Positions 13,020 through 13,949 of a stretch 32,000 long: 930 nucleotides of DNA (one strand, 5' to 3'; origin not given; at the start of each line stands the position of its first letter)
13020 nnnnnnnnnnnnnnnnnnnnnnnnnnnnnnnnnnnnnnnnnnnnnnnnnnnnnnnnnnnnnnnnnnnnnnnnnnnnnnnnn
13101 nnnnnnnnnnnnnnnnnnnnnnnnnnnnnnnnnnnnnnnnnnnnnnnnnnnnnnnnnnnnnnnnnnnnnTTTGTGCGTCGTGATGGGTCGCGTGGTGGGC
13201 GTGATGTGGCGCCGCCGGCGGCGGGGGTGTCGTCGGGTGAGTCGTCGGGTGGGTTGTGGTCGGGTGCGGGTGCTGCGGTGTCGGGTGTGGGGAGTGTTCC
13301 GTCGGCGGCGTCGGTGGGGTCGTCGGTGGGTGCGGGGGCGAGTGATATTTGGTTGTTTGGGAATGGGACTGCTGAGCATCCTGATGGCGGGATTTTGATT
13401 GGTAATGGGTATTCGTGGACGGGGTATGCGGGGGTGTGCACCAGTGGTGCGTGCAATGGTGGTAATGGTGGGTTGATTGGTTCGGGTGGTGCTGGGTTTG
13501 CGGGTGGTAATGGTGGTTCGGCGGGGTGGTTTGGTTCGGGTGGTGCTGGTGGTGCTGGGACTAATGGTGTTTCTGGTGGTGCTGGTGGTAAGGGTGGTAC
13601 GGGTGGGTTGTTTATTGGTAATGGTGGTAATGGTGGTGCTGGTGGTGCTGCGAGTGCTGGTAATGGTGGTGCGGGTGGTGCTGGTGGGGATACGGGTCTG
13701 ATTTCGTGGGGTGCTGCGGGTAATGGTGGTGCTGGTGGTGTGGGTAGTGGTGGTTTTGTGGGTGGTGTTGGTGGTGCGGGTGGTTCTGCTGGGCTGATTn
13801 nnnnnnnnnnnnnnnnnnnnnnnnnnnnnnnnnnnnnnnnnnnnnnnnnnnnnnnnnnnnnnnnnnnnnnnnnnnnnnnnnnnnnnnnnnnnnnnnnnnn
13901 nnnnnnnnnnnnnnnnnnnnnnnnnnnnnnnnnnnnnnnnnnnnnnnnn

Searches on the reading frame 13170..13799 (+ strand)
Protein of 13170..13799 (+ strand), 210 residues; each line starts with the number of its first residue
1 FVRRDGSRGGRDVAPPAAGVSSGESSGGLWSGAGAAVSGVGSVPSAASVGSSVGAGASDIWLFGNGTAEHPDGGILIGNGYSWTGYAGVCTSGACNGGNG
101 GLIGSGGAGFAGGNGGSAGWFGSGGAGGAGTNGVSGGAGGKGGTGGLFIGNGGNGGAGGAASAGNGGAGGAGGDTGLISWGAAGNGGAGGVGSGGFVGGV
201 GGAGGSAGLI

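Call 53: find_related_loci(query=window:13170-13799:+, collection=genome_contigs, flank=10000)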
Query window:13170-13799:+ (210 aa) in genome_contigs; peptide patterns used: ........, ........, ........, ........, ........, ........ (x = any residue, [..] = any of these).
590 stretches matched a pattern (row limit reached: there are more); 101 encode a relative of the query (tblastn E <= 1e-3); the best 80 are kept; 80 distinct loci.
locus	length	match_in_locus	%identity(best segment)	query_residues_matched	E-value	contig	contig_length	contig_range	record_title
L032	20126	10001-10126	86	53-96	5e-20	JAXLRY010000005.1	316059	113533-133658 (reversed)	MAG: Mycobacterium sp. isolate STL-ACT21 C1.328.fa-5, whole genome shotgun sequence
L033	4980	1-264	73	63-150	2e-19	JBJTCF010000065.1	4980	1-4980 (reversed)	MAG: Mycobacterium sp. isolate samp_4331_semibin_282 samp_4331_500979, whole genome shotgun sequence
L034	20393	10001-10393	52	16-134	4e-19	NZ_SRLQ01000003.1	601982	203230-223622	Mycolicibacterium sp. CH28 CH28_MIRA5_MiSeq_deconseq_c3, whole genome shotgun sequence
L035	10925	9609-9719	86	59-95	2e-18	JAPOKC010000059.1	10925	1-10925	MAG: Mycobacteriaceae bacterium isolate bin79 NODE_59_length_10925_cov_7.883389, whole genome shotgun sequence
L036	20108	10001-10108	89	60-95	3e-18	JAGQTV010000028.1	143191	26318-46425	MAG: Mycobacterium sp. isolate HKST-UBA42 k127_1186466, whole genome shotgun sequence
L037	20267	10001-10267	46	1-102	3e-17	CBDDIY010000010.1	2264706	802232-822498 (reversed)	MAG: Mycobacterium sp. isolate 21dd6d85-38c3-46e2-8c81-89ad3218746b genome assembly, contig: contig_9, whole genome shot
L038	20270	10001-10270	61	33-121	3e-17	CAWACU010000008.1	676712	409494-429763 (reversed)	MAG: uncultured Actinomycetota bacterium isolate MFD00905.bin.2.223 genome assembly, contig: contig_9373, whole genome s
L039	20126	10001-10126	71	55-96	4e-17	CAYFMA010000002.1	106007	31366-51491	MAG TPA_asm: uncultured Mycobacterium sp. isolate ERP107066_co1_335 genome assembly, contig: NODE_3_length_106007_cov_6.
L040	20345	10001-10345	59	1-117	4e-17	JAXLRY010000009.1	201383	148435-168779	MAG: Mycobacterium sp. isolate STL-ACT21 C1.328.fa-9, whole genome shotgun sequence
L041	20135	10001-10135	71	60-103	8e-16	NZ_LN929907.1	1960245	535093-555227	Mycobacterium sp. M26, whole genome shotgun sequence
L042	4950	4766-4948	51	31-97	2e-15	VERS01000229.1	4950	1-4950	MAG: Mycobacterium sp. isolate ZLKRG49 NODE_21961_length_4950_cov_2.964960, whole genome shotgun sequence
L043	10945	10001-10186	77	59-121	2e-15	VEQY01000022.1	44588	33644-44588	MAG: Mycobacterium sp. isolate ZLKRG26 NODE_542_length_44588_cov_11.213693, whole genome shotgun sequence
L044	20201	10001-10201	55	37-109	7e-15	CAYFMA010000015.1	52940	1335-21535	MAG TPA_asm: uncultured Mycobacterium sp. isolate ERP107066_co1_335 genome assembly, contig: NODE_66_length_52940_cov_5.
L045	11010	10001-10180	72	60-118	1e-14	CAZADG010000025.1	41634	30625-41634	MAG TPA_asm: uncultured Mycobacterium sp. isolate SRP318679_co1_30 genome assembly, contig: NODE_1409_length_41634_cov_1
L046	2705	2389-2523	71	60-103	8e-15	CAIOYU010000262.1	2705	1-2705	MAG: uncultured actinobacterium isolate Loclat_bin-09341 genome assembly, contig: bin-09341:262/781, whole genome shotgu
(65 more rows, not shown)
